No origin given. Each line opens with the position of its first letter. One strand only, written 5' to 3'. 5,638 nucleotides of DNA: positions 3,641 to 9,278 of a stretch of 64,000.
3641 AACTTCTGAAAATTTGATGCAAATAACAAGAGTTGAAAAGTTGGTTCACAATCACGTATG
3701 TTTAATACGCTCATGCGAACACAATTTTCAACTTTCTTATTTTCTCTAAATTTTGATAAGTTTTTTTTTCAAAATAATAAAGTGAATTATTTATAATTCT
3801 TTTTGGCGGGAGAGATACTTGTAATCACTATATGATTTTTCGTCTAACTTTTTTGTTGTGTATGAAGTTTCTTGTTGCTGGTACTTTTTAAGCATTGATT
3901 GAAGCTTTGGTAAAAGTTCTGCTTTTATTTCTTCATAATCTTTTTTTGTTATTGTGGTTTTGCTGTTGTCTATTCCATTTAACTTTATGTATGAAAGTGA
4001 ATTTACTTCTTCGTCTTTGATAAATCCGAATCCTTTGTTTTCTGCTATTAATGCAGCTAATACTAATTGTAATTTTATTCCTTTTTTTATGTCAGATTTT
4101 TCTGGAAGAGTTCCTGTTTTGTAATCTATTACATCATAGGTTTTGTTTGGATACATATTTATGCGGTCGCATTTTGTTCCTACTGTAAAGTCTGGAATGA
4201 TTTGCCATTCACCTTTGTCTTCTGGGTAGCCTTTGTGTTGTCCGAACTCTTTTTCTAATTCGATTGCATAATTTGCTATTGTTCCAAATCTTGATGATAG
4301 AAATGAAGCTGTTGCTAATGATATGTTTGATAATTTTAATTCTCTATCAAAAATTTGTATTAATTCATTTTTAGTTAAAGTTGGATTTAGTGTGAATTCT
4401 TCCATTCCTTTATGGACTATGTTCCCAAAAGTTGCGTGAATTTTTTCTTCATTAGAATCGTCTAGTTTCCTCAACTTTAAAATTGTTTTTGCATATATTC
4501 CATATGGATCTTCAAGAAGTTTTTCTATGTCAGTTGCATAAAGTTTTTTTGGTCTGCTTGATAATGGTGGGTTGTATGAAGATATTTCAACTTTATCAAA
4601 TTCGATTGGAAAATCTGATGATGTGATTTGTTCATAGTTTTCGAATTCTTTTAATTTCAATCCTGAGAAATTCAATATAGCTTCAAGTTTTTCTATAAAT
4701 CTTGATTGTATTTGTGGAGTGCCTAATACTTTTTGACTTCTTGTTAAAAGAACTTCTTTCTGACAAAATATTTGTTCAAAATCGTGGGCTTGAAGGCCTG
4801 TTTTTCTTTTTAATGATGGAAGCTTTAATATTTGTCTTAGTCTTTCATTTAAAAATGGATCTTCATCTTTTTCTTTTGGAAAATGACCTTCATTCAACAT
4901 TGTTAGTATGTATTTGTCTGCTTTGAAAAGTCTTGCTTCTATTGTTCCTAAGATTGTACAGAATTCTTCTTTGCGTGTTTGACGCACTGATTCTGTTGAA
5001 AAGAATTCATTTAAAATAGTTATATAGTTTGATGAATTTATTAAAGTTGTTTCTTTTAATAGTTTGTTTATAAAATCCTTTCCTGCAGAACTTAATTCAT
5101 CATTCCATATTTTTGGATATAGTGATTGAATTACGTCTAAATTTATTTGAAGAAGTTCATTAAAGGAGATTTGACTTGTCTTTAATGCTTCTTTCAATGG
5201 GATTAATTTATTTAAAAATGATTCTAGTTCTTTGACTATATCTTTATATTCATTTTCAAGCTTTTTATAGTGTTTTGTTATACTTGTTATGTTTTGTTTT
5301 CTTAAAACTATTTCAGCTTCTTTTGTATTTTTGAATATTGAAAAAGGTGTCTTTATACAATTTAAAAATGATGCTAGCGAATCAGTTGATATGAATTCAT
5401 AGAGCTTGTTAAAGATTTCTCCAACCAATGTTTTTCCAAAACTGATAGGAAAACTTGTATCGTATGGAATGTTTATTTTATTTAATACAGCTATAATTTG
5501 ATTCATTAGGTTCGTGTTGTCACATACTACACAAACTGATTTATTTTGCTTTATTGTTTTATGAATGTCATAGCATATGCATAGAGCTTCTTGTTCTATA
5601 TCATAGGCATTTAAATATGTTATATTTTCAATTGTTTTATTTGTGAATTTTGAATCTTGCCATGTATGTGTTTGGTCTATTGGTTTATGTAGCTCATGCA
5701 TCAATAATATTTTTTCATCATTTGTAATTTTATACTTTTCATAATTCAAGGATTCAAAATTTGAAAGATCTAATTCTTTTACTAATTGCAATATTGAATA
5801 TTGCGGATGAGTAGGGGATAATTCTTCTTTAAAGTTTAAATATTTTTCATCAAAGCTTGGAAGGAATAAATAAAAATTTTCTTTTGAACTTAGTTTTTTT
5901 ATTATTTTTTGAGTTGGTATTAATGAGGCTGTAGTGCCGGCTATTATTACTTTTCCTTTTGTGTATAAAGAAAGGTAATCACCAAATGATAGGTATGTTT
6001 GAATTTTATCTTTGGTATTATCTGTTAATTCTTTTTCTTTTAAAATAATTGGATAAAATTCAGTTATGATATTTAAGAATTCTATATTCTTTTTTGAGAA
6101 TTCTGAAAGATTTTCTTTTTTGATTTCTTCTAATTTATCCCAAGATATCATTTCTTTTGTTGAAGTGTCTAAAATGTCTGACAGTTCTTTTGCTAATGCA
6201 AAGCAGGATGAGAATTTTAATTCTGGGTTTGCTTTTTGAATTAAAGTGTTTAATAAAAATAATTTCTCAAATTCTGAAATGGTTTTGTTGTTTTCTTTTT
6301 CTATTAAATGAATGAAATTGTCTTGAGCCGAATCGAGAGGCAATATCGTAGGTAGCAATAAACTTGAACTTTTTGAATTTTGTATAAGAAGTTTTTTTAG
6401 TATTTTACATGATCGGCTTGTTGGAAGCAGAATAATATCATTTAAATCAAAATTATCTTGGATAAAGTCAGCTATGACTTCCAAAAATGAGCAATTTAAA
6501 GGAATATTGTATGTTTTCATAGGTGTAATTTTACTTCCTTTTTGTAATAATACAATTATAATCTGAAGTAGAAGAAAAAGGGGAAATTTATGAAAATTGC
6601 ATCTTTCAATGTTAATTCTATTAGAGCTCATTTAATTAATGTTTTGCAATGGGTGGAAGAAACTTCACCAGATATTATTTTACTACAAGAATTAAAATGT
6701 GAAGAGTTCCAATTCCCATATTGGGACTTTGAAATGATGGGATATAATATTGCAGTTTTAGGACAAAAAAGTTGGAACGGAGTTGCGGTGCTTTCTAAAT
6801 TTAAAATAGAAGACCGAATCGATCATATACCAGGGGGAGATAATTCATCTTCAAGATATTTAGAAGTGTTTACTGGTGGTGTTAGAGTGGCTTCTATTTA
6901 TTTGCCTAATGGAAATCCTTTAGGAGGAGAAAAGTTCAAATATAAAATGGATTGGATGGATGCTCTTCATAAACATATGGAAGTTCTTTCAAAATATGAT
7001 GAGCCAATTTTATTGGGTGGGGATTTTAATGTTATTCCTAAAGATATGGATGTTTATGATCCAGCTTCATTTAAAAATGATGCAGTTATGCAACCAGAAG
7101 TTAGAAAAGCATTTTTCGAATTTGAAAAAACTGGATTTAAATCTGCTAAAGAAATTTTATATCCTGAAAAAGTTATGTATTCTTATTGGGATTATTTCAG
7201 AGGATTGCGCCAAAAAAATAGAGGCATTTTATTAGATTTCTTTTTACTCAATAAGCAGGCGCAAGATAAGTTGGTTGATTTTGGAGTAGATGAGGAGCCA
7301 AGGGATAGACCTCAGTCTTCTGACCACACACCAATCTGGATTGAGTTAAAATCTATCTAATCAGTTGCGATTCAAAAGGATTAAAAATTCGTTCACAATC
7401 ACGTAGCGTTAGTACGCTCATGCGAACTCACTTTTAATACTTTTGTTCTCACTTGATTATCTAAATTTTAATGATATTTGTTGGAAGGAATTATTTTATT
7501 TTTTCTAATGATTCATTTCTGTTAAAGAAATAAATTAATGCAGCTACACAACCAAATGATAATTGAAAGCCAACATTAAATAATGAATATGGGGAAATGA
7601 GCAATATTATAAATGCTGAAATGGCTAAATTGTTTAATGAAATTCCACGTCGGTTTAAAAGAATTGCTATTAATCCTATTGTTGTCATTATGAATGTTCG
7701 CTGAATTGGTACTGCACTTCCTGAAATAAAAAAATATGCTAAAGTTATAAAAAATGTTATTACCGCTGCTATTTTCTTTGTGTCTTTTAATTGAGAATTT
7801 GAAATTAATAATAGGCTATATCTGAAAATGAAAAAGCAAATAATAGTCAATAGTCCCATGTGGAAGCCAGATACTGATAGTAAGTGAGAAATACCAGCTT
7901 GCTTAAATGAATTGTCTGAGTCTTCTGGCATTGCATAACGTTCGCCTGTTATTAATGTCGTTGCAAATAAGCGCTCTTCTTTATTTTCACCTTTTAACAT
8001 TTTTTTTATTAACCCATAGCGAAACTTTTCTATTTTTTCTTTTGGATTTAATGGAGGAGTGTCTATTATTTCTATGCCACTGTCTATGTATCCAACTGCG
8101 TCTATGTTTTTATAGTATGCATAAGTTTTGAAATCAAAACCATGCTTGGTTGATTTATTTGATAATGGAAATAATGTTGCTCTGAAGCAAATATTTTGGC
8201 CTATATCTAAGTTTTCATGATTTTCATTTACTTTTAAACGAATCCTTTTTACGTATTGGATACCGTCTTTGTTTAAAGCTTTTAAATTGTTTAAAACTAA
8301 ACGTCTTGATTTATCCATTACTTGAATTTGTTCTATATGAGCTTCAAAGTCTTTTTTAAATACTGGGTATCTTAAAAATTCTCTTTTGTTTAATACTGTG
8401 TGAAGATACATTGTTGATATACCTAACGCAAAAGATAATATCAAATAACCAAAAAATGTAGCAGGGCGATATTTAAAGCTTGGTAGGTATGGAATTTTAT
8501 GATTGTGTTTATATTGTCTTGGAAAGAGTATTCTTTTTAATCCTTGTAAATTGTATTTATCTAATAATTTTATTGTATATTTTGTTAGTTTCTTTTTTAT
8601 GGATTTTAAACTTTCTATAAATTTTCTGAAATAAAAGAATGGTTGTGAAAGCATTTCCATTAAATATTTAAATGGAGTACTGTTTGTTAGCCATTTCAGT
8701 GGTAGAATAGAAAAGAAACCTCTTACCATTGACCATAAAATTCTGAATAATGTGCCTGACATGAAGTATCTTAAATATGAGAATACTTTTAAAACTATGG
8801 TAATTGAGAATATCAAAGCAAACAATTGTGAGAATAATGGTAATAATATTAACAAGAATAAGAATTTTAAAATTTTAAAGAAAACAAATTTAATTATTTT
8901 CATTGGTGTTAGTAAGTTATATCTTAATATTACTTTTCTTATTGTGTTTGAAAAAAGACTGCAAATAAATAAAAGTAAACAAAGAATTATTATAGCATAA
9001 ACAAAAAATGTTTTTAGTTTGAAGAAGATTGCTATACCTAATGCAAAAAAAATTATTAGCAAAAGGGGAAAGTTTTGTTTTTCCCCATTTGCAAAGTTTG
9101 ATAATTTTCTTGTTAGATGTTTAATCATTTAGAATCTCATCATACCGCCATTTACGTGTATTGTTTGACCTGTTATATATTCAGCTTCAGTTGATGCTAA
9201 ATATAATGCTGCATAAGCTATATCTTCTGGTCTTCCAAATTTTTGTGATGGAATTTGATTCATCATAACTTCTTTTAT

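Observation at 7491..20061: Composite block: orphan T4SS coupling protein, pilin-less type IVb pilus machinery and ComEC, with a divergent VirB2-like pilin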

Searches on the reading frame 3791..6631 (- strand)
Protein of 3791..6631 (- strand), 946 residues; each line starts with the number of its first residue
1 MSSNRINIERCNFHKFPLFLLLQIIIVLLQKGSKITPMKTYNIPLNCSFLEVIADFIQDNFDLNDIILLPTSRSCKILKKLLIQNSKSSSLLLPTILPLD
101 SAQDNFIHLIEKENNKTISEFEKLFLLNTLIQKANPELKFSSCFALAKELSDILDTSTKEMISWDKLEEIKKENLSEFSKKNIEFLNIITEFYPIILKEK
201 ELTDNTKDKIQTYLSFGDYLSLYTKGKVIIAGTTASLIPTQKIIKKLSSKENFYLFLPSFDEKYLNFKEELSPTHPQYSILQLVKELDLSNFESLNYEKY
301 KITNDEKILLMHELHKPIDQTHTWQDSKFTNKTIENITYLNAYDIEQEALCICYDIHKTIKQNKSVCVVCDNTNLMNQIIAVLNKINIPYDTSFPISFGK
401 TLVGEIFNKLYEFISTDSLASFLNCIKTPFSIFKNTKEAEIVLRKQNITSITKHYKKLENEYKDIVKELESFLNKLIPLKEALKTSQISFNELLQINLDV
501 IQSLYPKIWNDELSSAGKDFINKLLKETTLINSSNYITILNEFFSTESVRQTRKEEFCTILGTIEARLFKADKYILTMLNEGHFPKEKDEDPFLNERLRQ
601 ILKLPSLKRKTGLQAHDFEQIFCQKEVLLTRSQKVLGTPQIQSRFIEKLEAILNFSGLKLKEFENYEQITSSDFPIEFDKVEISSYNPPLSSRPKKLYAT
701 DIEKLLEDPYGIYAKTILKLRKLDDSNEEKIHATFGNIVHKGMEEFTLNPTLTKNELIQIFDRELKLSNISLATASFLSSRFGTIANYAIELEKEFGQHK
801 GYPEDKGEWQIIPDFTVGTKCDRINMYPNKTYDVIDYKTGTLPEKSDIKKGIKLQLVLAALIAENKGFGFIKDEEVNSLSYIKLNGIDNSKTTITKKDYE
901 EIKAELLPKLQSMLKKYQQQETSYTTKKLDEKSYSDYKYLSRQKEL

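Call 10: search_protein_families(library=pfam, proteins=[window:3791-6631:-], max_evalue=0.001)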
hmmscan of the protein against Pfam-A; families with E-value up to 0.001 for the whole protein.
window:3791-6631:- (946 aa): 1 family
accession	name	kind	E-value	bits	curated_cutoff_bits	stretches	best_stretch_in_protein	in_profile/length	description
PF12705.13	PDDEXK_1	-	1.9e-12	48.1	22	1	700-921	5-228/247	PD-(D/E)XK nuclease superfamily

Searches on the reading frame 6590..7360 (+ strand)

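Call 10: search_protein_families(library=pfam, proteins=[window:6590-7360:+], max_evalue=0.001)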
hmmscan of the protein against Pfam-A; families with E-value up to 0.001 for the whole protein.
window:6590-7360:+ (256 aa): 1 family
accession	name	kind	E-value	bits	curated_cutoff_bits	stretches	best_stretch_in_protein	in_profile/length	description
PF03372.29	Exo_endo_phos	-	6.8e-24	85.2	24.5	1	4-246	1-225/225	Endonuclease/Exonuclease/phosphatase family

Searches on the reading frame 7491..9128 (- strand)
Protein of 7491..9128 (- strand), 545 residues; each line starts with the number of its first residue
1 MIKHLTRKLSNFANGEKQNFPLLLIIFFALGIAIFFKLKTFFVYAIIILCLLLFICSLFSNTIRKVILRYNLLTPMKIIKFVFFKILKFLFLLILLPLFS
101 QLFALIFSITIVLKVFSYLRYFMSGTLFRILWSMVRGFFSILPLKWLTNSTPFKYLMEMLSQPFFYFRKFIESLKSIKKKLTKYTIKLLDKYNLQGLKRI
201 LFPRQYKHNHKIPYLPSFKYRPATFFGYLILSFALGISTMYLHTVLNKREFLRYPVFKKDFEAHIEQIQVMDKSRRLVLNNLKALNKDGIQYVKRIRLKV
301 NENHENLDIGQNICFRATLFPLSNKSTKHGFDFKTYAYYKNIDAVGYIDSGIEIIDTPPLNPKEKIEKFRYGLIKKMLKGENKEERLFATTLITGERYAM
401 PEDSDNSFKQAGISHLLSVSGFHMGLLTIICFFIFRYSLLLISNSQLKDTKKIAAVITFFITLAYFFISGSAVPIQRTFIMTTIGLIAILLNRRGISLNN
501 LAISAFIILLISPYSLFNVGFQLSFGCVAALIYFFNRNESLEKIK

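Call 3: search_protein_families(library=pfam, proteins=[window:7491-9128:-], max_evalue=0.01)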
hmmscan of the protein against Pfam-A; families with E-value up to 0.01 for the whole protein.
window:7491-9128:- (545 aa): 2 families
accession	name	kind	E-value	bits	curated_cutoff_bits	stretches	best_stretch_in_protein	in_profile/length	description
PF03772.21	Competence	-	1e-40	140.3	23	1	392-537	1-140/270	Competence protein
PF13567.11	DUF4131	-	2.1e-09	37.7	31.6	1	218-352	27-163/165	Domain of unknown function (DUF4131)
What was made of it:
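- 7491..9128 (-): 3'-truncated comEC (545 aa). It contains the OB/DUF4131 domain and the first half of the Competence domain, and lacks about 275-290 C-terminal residues. PF03772 matches profile positions 1-140 of 270 (call 3).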

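Call 4: search_protein_families(library=ncbifam, proteins=[window:7491-9128:-], max_evalue=0.01)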
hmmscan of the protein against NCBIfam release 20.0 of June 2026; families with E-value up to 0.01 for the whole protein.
window:7491-9128:- (545 aa): 4 families
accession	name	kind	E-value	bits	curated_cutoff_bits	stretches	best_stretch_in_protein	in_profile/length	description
TIGR00361.1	ComEC_Rec2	equivalog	1.2e-28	99.7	190.05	1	263-535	16-277/663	DNA internalization-related competence protein ComEC/Rec2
NF008580.0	PRK11539.1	equivalog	4.6e-20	71.6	969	1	224-536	50-348/758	ComEC family protein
TIGR00360.1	ComEC_N-term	subfamily_domain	7.7e-17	62.1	36.5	1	413-539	1-118/171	ComEC/Rec2-related protein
NF045979.1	ComEC_MAG0480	equivalog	1.2e-16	60.6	150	1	375-535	185-336/461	MAG0480 family ComEC-like protein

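Call 50: search_protein_representatives(protein=window:7491-9128:-)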
Query: 545 residues. Proteins with E-value up to 0.001 (for the whole library): 43997; up to 1e-10: 15211; up to 1e-30: 702. The best 150 are listed.
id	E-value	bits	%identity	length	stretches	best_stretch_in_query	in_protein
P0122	0.0e+00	1178.6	100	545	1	1-545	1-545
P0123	1.6e-82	294.4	34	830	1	25-539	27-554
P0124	1.8e-59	218.3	33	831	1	21-538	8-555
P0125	9.8e-46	173.0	35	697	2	231-535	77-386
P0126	9.5e-44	166.5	35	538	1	225-539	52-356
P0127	2.4e-43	165.1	34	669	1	252-536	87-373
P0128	3.6e-43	164.6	34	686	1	233-536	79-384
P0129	5.1e-43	164.1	37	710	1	260-539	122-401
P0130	6.2e-43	163.8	35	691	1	231-535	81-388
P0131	1.9e-42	162.2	32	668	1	227-537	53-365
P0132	2.7e-42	161.7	34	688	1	225-543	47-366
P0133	5.3e-42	160.7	35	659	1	233-536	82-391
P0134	5.8e-42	160.6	33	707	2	257-535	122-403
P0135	1.6e-41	159.1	35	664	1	228-536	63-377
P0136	1.8e-41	158.9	33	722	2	236-536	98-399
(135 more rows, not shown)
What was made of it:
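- Checked: Its two nearest relatives are 830-831 aa (call 50).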
